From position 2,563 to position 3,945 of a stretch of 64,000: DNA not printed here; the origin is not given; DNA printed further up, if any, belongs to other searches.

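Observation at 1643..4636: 809-bp perfectly identical block with razor-sharp boundaries inside otherwise diverged paralog cassettes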

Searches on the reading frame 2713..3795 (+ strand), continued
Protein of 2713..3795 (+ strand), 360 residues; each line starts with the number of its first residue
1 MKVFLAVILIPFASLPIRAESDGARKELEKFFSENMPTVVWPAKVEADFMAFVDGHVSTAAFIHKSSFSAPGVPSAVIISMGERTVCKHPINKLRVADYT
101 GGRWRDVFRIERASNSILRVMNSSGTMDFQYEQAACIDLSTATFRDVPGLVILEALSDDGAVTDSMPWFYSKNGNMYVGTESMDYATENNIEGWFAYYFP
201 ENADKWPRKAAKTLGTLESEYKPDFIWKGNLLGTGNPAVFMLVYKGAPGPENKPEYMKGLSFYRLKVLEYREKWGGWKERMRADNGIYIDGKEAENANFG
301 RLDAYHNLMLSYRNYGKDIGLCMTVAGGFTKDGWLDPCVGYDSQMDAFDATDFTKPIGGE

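Call 87: search_protein_families(library=pfam, proteins=[L028:1299-2354:+, L027:1963-2847:+, L027:4089-4568:+, L028:2359-2994:+, L028:3005-3616:+, L028:2-1294:+, L027:579-1103:+, L025:1954-2880:+], max_evalue=0.1)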
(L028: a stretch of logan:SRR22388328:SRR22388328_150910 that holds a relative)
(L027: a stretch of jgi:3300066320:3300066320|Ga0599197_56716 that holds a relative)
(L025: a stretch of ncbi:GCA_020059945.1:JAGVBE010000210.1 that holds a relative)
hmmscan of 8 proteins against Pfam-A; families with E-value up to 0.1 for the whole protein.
L028:1299-2354:+ (351 aa): 1 family
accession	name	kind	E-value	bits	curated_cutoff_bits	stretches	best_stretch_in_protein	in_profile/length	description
PF00877.26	NLPC_P60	-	4.8e-05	23.7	23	1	178-298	1-77/105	NlpC/P60 family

L027:1963-2847:+ (294 aa): 1 family
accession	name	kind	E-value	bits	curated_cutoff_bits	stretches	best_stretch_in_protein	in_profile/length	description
PF00877.26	NLPC_P60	-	0.014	15.8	23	0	125-150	4-27/105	NlpC/P60 family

L027:4089-4568:+ (159 aa): 0 families

L028:2359-2994:+ (211 aa): 0 families

L028:3005-3616:+ (203 aa): 1 family
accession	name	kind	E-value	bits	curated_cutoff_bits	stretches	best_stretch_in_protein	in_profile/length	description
PF19458.4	DUF5995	-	0.055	13.1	27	1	98-132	162-196/225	Family of unknown function (DUF5995)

L028:2-1294:+ (430 aa): 0 families

L027:579-1103:+ (174 aa): 1 family
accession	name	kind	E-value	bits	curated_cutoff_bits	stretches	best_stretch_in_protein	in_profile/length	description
PF13505.12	OMP_b-brl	-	0.0011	19.6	28.7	0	99-168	104-175/175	Outer membrane protein beta-barrel domain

L025:1954-2880:+ (308 aa): 2 families
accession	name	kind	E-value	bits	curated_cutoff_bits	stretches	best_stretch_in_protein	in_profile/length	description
PF01551.29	Peptidase_M23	-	5.9e-32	110.2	28.7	1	205-301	2-96/96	Peptidase family M23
PF01476.26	LysM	-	0.00014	22.1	20.9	1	64-91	1-28/43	LysM domain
